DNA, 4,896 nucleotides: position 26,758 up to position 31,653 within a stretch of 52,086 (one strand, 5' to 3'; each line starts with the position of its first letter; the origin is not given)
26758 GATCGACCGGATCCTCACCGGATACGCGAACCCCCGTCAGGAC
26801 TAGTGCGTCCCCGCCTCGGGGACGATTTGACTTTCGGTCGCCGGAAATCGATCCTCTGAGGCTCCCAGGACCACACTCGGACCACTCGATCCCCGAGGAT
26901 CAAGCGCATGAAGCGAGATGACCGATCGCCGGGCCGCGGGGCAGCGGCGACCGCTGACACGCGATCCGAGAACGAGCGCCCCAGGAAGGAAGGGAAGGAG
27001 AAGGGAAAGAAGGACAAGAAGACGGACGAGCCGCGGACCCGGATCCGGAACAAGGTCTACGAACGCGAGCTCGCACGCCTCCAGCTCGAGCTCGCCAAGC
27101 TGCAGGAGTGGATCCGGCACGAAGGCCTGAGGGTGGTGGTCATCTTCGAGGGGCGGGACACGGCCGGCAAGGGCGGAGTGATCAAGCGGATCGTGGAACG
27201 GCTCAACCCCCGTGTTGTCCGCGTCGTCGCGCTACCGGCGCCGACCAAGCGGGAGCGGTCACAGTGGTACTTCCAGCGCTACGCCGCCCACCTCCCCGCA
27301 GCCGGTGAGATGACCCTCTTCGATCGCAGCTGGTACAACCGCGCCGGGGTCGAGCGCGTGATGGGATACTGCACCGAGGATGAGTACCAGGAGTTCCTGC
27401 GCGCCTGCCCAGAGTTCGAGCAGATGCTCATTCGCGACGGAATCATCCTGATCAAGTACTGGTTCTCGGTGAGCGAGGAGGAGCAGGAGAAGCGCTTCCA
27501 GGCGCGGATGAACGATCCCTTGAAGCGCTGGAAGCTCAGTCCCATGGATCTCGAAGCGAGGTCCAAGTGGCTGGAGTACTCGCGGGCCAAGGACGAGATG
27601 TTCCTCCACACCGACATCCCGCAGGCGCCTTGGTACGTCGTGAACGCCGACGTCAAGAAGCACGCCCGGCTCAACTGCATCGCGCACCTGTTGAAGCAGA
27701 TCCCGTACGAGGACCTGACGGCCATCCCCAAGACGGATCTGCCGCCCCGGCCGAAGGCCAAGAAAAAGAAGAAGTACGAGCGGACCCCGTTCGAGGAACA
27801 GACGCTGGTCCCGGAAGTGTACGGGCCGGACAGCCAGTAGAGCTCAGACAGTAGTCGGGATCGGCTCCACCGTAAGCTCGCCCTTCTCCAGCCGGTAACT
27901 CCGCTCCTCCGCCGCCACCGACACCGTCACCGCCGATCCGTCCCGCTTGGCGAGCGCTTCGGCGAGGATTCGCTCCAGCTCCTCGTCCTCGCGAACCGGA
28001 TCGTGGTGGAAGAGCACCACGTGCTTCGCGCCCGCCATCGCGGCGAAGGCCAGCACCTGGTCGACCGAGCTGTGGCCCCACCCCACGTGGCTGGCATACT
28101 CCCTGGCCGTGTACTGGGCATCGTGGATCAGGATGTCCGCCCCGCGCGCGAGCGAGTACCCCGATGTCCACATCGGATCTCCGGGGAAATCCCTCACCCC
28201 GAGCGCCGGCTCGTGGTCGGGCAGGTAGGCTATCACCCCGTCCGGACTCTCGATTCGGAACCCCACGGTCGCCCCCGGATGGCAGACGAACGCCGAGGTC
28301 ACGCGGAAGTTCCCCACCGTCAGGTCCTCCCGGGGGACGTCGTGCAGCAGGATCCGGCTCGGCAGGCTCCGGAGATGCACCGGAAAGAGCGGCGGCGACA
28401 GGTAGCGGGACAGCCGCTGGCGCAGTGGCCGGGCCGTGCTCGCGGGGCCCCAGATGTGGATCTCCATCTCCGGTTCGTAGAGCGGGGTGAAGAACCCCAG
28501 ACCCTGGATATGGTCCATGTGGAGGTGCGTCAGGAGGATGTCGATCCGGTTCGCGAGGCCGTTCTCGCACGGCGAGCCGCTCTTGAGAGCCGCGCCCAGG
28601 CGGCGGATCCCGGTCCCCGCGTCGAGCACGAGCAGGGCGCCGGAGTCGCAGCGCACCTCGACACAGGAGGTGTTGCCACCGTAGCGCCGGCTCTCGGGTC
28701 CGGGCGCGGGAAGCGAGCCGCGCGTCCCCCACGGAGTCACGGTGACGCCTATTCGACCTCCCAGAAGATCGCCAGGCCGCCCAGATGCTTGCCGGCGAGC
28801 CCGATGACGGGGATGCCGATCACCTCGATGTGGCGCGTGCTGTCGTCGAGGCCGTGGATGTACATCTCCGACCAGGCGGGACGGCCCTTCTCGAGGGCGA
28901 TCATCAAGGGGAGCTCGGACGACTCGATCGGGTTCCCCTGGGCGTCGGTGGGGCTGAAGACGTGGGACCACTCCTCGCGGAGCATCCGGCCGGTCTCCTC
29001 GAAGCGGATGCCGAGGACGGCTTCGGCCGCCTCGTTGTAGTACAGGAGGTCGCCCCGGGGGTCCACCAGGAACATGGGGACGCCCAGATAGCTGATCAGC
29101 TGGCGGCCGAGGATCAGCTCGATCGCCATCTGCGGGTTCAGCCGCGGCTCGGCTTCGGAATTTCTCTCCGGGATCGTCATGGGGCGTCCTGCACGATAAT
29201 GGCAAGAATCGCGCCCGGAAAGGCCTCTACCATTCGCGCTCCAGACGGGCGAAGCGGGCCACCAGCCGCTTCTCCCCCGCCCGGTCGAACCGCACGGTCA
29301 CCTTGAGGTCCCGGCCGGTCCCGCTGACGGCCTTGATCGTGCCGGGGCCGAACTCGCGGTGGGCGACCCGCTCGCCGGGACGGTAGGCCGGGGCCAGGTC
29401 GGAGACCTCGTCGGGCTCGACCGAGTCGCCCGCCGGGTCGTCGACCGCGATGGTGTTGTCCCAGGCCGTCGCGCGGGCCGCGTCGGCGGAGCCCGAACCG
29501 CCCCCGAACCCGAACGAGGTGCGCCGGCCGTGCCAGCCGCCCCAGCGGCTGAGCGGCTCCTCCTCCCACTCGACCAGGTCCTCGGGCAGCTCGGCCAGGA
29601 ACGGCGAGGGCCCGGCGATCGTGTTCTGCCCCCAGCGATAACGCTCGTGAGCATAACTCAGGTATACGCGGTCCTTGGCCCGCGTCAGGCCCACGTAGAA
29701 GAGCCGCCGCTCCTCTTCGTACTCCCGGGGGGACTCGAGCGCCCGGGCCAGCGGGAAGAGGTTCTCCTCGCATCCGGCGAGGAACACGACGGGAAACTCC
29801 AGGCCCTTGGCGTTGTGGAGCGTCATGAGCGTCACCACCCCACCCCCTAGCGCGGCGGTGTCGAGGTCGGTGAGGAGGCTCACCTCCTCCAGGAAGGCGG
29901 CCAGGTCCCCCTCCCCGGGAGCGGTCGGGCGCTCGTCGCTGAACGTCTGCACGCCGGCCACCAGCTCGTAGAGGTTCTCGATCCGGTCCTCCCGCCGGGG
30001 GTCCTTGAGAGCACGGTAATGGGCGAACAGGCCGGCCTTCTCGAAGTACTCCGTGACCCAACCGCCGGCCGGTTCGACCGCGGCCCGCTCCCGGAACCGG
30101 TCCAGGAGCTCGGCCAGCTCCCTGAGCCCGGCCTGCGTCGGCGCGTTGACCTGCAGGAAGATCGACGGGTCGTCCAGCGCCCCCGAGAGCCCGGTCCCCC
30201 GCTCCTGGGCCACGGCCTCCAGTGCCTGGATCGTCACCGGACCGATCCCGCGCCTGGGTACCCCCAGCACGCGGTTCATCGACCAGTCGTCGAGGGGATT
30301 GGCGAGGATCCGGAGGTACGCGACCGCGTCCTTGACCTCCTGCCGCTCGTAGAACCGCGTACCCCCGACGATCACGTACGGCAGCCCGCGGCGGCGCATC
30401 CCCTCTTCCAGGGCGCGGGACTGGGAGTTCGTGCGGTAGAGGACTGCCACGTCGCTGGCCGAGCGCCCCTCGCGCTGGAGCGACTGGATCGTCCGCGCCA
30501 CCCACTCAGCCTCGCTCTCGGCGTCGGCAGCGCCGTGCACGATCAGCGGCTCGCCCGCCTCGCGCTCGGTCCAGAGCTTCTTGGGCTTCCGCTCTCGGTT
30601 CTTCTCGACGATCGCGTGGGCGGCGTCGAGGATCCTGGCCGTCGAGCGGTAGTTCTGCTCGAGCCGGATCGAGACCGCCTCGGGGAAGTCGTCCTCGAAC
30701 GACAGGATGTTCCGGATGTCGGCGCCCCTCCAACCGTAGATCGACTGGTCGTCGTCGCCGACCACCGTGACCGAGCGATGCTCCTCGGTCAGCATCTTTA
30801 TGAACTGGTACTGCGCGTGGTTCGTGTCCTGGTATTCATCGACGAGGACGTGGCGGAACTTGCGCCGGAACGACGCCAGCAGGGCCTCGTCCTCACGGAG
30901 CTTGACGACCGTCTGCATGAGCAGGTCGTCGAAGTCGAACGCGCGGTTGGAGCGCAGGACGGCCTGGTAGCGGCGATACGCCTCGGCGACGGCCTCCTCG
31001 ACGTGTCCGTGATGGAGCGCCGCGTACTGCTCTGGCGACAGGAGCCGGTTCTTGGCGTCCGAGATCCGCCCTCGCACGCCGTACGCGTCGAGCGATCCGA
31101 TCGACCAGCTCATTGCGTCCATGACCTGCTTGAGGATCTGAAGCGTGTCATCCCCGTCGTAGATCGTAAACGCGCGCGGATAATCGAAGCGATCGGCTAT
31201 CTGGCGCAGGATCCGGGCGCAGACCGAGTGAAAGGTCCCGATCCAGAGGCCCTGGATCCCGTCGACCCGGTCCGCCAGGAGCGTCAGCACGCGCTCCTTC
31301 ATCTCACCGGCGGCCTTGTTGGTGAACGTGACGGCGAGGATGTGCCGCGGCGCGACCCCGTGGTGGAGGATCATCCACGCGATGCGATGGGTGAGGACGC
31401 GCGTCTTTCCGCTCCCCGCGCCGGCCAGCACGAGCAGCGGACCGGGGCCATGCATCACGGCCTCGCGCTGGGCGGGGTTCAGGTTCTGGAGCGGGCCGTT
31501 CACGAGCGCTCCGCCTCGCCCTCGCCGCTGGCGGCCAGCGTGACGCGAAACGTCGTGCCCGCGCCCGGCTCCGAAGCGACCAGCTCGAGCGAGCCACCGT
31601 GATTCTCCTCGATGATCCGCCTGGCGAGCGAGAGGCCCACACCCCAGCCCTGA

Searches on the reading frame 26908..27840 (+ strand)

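Call 79: search_protein_families(library=pfam, proteins=[window:26908-27840:+], max_evalue=0.000001)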
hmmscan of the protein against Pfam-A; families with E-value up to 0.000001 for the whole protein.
window:26908-27840:+ (310 aa): 1 family
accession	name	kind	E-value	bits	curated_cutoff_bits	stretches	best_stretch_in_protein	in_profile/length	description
PF03976.20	PPK2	-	8.7e-110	366.2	22.3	1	47-269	3-225/229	Polyphosphate kinase 2 (PPK2)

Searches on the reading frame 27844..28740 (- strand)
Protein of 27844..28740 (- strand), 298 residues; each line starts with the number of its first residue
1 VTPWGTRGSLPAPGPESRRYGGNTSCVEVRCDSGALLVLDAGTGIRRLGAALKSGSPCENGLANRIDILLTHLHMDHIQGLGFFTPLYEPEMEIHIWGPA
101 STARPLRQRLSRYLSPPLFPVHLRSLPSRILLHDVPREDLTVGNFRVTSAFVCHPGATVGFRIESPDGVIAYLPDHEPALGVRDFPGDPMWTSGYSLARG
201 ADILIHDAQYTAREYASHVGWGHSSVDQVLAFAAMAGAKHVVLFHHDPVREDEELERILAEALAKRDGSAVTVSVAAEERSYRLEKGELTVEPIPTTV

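Call 79: search_protein_families(library=pfam, proteins=[window:27844-28740:-], max_evalue=0.000001)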
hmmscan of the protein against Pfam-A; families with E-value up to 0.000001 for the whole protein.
window:27844-28740:- (298 aa): 1 family
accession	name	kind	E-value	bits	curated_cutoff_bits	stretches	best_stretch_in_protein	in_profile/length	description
PF12706.13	Lactamase_B_2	-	2.9e-20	73.2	27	1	38-246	4-200/200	Beta-lactamase superfamily domain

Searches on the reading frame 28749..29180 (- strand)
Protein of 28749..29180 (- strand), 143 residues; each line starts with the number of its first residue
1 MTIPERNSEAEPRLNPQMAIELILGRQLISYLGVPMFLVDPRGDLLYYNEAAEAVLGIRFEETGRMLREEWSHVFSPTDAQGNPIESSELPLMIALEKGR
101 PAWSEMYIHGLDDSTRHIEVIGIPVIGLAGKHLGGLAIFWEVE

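Call 79: search_protein_families(library=pfam, proteins=[window:28749-29180:-], max_evalue=0.000001)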
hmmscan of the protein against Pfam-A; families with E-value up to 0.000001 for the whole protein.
window:28749-29180:- (143 aa): 1 family
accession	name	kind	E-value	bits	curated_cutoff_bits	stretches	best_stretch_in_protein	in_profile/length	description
PF00989.32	PAS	-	4.6e-07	30.3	22.6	0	26-132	4-103/113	PAS fold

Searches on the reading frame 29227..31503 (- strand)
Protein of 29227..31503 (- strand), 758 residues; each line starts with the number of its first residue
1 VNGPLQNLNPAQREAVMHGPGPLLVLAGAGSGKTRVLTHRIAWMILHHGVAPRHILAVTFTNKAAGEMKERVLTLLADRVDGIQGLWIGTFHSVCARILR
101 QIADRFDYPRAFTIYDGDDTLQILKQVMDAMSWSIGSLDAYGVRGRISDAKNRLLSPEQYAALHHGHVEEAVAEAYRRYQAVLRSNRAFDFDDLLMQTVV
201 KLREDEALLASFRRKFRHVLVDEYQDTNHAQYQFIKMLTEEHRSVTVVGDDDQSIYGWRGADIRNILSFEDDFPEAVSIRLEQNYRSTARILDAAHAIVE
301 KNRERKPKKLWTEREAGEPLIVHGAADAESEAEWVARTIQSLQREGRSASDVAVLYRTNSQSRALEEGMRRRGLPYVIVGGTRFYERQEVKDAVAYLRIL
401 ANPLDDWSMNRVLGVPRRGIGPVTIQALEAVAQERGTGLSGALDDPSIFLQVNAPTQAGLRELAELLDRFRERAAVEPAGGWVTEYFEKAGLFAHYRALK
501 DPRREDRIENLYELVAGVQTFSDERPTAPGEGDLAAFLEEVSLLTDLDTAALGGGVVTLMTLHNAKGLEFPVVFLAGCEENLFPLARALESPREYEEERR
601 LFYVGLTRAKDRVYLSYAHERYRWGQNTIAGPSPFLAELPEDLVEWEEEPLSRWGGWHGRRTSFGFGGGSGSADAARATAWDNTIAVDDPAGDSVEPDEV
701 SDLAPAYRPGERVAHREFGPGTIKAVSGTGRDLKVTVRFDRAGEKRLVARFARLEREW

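Call 79: search_protein_families(library=pfam, proteins=[window:29227-31503:-], max_evalue=0.000001)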
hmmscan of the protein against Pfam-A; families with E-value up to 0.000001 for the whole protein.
window:29227-31503:- (758 aa): 5 families
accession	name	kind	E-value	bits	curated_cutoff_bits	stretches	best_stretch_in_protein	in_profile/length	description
PF00580.27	UvrD-helicase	-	1.1e-91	307.8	23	1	8-274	1-271/271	UvrD/REP helicase N-terminal domain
PF13361.12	UvrD_C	-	1.5e-78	265.1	25.6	1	279-619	1-349/350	UvrD-like helicase C-terminal domain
PF13245.12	AAA_19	-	1.3e-23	84.1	25.1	1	12-257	1-132/134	AAA domain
PF13538.12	UvrD_C_2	-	2.4e-11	43.7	27.4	1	558-615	3-51/52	UvrD-like helicase C-terminal domain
PF21196.3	PcrA_UvrD_tudor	-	3.5e-11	43.2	23.9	1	710-753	2-45/48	PcrA/UvrD tudor domain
